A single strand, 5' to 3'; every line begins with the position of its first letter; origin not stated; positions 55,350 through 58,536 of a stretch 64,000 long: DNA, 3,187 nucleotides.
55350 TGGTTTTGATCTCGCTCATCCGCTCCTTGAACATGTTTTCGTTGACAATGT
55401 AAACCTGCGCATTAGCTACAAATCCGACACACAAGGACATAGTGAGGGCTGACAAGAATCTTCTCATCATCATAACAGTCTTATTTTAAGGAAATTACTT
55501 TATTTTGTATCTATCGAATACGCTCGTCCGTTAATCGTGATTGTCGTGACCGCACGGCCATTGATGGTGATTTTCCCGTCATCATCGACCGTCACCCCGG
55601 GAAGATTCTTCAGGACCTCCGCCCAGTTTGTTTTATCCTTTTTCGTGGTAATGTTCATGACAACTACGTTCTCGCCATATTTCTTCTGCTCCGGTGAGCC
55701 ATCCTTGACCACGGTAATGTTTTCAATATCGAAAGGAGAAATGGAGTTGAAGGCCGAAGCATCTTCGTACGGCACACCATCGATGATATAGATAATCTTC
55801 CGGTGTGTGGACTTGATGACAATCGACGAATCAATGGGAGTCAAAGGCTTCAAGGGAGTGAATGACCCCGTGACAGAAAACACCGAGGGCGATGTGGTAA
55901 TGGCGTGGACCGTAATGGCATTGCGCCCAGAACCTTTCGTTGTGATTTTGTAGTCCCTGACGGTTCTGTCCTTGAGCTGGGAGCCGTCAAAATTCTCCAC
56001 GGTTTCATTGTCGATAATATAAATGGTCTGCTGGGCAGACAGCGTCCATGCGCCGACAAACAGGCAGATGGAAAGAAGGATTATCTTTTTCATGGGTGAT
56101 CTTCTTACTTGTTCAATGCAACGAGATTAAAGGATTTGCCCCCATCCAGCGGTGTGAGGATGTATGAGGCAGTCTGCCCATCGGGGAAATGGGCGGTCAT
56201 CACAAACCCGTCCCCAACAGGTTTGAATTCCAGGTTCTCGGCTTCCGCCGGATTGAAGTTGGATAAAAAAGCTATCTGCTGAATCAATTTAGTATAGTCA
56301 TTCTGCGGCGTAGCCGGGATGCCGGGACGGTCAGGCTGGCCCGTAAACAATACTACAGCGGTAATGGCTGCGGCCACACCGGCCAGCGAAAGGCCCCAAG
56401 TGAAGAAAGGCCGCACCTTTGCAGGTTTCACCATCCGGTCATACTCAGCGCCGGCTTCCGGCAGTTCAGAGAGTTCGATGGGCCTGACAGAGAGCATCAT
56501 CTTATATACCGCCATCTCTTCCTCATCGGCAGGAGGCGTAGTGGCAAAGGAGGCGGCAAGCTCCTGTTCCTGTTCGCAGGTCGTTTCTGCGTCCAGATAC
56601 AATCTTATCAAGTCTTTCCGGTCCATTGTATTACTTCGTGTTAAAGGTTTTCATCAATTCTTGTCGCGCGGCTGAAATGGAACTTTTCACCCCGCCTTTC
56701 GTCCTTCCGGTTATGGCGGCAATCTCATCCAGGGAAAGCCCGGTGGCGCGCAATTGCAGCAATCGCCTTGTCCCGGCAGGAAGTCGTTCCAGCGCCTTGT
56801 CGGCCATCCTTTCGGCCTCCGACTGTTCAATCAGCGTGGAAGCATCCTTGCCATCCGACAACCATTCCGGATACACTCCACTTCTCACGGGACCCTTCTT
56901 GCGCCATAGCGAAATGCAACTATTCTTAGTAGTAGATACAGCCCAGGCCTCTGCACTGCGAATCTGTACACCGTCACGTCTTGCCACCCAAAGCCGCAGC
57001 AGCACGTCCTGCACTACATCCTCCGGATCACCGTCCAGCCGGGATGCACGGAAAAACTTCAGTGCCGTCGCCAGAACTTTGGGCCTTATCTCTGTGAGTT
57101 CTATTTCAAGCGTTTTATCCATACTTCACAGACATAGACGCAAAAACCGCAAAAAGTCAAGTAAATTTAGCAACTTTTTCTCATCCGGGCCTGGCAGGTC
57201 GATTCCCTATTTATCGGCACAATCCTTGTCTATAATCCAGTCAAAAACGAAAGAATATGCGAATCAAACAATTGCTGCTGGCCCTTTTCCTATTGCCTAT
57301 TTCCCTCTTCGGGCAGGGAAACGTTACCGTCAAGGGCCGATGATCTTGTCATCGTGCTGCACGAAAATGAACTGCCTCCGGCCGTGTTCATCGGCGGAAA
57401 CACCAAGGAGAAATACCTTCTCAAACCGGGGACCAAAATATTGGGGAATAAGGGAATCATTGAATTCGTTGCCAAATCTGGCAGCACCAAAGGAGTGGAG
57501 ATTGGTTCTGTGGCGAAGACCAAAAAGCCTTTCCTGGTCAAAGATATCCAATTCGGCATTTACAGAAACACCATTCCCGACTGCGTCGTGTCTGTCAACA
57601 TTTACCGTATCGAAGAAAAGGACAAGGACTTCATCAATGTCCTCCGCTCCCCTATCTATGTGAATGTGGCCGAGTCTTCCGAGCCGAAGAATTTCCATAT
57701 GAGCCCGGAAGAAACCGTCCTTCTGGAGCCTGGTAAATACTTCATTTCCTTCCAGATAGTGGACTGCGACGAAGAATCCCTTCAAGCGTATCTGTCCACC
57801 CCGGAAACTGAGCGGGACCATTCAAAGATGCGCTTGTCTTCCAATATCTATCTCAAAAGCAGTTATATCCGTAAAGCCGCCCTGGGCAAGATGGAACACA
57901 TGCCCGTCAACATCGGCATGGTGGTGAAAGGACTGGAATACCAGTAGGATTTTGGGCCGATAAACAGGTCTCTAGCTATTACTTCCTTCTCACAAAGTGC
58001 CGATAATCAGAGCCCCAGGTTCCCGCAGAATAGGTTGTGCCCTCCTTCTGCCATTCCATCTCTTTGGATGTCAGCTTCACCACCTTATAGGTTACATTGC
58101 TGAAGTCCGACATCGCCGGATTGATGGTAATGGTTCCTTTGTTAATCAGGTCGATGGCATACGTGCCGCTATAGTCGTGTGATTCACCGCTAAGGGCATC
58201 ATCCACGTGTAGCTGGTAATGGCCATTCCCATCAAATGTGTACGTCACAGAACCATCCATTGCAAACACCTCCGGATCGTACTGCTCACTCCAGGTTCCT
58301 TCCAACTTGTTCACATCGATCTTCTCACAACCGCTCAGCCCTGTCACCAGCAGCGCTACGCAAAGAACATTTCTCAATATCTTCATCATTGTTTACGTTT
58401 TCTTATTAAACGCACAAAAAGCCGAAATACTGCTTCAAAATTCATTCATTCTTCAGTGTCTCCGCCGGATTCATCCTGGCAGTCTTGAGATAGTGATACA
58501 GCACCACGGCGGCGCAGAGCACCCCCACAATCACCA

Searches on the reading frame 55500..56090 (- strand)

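Call 81: search_protein_families(library=pfam, proteins=[window:55500-56090:-], max_evalue=0.001)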
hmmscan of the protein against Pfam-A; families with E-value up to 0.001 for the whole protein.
window:55500-56090:- (196 aa): 1 family
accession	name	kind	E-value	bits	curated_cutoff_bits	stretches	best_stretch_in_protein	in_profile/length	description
PF07715.20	Plug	-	4.7e-09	37.2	23.9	1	97-132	56-95/107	TonB-dependent Receptor Plug Domain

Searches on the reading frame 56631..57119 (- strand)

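Call 81: search_protein_families(library=pfam, proteins=[window:56631-57119:-], max_evalue=0.001)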
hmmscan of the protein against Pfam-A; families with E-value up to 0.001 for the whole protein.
window:56631-57119:- (162 aa): 3 families
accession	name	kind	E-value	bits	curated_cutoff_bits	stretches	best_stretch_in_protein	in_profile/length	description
PF04542.20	Sigma70_r2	-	3e-10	40.2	24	1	11-76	5-69/71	Sigma-70 region 2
PF08281.18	Sigma70_r4_2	-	3.7e-09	36.5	25.7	1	106-155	4-54/54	Sigma-70, region 4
PF04545.22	Sigma70_r4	-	0.00057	19.8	24.1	1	109-155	1-48/50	Sigma-70, region 4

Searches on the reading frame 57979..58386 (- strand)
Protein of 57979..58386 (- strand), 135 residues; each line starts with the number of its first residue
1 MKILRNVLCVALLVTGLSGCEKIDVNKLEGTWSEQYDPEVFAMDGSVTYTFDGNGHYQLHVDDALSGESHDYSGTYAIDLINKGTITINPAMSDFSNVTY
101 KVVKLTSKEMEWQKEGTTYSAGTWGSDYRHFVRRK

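Call 81: search_protein_families(library=pfam, proteins=[window:57979-58386:-], max_evalue=0.001)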
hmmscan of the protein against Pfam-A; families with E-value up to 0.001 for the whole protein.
window:57979-58386:- (135 aa): 1 family
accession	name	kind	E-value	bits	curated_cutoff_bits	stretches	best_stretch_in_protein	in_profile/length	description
PF13648.12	Lipocalin_4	-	4.8e-05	24.6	22.4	1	40-112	19-89/89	Lipocalin-like domain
